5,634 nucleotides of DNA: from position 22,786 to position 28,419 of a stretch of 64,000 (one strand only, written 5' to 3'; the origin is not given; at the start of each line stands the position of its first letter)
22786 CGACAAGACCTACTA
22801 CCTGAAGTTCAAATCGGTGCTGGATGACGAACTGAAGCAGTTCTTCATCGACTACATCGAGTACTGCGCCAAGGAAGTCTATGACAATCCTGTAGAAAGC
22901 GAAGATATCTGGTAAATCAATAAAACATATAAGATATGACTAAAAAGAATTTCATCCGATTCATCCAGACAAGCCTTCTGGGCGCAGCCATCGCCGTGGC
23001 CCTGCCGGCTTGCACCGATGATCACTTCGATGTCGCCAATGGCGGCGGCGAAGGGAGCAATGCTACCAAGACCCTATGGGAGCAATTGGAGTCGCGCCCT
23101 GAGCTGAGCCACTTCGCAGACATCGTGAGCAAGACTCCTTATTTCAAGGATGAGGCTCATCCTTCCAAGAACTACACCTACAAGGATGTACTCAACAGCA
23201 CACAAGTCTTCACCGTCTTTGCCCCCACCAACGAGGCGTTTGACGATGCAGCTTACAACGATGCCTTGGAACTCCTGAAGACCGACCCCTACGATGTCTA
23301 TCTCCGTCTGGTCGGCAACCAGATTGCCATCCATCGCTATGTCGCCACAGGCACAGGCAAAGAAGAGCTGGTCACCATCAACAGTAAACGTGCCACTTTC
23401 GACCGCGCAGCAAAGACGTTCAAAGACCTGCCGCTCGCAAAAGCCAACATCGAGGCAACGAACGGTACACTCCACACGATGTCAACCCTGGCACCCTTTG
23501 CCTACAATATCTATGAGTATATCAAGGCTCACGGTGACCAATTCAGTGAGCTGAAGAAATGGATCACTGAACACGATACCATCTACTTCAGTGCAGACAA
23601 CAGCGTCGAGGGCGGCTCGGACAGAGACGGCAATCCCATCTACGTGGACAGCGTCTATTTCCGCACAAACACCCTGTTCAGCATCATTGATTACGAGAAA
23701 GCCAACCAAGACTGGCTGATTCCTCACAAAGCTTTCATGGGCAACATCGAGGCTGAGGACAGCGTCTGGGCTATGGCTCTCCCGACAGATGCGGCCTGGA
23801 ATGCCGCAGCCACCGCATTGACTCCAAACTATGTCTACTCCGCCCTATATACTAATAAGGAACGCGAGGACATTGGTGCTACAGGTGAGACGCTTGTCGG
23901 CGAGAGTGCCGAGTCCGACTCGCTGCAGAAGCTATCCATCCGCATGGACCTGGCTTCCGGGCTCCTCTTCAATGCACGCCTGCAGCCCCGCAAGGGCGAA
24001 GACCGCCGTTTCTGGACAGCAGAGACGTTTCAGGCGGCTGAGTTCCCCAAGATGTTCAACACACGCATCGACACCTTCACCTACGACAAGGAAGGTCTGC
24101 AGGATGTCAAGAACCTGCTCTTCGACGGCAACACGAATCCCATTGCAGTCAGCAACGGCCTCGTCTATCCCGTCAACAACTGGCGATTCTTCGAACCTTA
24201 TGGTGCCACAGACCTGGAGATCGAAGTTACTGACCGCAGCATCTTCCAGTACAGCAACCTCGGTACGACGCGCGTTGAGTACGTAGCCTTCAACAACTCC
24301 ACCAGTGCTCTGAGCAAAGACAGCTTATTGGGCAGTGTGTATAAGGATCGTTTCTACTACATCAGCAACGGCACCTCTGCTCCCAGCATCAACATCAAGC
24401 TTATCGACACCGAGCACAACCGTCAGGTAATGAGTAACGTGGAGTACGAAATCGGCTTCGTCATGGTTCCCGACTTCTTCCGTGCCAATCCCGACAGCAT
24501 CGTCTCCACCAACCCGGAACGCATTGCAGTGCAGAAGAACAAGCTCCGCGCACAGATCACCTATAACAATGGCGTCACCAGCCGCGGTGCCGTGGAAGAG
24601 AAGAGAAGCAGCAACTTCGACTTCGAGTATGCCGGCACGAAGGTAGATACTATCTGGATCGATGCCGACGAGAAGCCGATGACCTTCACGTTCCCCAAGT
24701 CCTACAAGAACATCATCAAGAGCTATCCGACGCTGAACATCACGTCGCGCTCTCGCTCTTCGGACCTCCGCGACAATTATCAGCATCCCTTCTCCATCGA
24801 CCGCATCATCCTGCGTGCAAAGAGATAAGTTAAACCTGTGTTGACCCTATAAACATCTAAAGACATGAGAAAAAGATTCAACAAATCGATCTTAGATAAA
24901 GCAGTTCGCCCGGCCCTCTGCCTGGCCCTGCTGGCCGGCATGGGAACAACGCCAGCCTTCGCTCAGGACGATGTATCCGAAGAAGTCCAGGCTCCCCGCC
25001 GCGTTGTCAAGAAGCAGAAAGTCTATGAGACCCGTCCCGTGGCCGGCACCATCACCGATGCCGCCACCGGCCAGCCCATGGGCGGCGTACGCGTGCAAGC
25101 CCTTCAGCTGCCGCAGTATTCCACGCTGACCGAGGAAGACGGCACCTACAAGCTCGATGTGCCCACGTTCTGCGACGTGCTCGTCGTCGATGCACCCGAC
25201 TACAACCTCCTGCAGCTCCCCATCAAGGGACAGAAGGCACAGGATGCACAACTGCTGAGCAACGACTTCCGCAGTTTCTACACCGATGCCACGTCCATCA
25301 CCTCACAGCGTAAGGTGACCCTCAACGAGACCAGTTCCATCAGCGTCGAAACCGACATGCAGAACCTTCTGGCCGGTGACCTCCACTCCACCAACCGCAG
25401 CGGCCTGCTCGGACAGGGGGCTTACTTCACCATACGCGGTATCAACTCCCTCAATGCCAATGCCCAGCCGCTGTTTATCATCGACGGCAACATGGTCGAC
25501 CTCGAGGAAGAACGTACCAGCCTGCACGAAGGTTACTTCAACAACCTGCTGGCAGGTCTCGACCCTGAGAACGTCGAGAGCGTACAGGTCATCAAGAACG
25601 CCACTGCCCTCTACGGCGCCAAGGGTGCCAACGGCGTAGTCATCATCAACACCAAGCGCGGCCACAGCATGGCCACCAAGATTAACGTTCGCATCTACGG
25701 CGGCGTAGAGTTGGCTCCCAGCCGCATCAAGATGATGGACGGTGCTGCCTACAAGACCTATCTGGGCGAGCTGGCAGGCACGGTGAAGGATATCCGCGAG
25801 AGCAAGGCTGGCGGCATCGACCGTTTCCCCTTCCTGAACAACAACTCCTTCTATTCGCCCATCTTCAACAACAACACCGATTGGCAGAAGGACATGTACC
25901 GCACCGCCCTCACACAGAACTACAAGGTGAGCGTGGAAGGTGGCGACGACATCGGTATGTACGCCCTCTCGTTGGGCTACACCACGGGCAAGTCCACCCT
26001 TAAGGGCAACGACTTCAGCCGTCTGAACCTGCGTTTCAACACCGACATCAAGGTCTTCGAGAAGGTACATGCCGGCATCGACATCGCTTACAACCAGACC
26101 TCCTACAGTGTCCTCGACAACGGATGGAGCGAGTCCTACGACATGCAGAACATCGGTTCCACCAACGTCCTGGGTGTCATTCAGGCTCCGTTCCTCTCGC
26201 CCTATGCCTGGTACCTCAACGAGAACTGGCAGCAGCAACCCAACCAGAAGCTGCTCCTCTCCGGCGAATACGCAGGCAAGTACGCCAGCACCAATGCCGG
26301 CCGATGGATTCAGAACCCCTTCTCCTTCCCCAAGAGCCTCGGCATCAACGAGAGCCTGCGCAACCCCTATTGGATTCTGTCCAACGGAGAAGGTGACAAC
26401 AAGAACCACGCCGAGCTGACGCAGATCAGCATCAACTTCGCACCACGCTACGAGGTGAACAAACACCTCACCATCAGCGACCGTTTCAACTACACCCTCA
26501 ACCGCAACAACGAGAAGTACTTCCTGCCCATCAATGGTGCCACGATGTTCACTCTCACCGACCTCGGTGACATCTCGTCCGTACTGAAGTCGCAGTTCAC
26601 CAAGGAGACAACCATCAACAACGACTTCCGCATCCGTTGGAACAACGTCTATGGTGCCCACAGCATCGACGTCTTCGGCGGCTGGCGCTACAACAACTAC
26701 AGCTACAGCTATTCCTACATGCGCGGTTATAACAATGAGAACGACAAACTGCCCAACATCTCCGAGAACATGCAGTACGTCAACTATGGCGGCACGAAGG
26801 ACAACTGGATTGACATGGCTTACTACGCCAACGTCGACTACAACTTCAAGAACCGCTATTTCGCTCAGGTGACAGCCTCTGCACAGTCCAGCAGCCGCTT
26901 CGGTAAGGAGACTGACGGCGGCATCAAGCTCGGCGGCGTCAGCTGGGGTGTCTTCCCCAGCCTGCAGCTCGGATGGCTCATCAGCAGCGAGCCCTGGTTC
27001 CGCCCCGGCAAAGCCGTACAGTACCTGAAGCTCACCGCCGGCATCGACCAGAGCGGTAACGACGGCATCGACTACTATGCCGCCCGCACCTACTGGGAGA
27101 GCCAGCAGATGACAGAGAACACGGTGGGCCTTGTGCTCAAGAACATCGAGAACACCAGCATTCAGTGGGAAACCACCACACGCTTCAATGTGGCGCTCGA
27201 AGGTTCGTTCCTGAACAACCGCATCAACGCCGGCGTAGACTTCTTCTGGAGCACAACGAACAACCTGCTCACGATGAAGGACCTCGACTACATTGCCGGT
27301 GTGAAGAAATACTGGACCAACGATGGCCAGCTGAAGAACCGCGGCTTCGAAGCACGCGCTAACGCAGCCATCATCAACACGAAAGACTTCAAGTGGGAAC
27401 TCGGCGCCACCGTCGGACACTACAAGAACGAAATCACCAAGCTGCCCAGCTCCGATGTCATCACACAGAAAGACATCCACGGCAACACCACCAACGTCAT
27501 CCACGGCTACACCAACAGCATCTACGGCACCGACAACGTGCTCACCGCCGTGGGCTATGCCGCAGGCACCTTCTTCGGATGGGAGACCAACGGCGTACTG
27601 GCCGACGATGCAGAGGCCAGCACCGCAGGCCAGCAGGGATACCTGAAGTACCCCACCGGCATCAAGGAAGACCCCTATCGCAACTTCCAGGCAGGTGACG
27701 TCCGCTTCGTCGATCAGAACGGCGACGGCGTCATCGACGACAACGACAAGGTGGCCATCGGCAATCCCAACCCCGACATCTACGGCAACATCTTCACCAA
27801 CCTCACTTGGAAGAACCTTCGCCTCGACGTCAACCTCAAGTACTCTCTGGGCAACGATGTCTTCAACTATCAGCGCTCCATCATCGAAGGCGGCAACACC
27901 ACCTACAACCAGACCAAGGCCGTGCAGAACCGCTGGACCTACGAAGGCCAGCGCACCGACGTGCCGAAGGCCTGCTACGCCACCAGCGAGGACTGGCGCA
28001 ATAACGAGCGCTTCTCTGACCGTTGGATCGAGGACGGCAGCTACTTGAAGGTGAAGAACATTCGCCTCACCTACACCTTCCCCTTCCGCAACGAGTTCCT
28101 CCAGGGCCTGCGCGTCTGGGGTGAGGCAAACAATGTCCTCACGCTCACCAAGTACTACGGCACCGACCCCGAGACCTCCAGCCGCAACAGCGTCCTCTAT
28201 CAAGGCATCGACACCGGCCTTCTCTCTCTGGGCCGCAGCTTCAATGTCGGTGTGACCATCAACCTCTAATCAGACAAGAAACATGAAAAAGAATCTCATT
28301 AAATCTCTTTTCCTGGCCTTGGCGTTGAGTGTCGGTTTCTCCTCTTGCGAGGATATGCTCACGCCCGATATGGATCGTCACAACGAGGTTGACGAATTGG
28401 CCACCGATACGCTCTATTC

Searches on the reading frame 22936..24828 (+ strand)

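Call 66: search_protein_families(library=pfam, proteins=[window:22936-24828:+], max_evalue=0.00001)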
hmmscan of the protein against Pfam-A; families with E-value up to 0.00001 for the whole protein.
window:22936-24828:+ (630 aa): 1 family
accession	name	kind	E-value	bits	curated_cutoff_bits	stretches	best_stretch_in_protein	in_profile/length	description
PF02469.27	Fasciclin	-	1.2e-07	32.4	22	1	79-184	12-119/123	Fasciclin domain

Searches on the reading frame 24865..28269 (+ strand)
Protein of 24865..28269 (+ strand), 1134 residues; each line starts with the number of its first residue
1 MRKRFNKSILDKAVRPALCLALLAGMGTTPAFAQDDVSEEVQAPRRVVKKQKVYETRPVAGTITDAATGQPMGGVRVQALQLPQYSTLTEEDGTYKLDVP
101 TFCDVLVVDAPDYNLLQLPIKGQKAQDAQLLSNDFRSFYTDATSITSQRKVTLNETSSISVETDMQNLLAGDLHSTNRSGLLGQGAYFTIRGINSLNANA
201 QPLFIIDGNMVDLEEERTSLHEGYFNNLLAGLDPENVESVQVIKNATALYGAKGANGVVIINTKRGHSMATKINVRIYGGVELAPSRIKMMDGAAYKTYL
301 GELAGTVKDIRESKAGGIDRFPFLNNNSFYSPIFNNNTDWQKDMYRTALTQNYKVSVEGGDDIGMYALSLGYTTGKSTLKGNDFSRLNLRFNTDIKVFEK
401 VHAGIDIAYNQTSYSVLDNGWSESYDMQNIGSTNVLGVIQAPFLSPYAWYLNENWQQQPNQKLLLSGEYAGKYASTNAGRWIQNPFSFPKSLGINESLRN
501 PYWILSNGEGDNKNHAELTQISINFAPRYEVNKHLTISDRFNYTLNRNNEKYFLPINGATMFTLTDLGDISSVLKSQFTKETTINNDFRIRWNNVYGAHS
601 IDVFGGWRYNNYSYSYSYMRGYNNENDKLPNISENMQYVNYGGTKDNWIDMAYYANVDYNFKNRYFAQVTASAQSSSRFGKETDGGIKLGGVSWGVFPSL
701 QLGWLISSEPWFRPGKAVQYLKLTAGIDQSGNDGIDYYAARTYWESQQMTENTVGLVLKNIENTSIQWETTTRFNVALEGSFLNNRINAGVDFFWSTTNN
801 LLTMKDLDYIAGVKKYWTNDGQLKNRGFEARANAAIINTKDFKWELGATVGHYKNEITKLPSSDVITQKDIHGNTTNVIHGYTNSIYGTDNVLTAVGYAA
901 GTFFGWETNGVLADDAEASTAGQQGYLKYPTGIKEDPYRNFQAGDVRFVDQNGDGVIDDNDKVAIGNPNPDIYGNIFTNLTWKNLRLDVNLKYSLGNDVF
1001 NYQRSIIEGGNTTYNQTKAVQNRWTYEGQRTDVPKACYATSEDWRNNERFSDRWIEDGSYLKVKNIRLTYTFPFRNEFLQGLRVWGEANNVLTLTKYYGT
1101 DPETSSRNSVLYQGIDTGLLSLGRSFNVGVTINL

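Call 66: search_protein_families(library=pfam, proteins=[window:24865-28269:+], max_evalue=0.00001)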
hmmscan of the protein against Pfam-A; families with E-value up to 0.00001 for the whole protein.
window:24865-28269:+ (1134 aa): 1 family
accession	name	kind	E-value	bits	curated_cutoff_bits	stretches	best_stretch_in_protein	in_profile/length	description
PF07715.20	Plug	-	1.3e-10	42.2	23.9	1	162-258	22-107/107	TonB-dependent Receptor Plug Domain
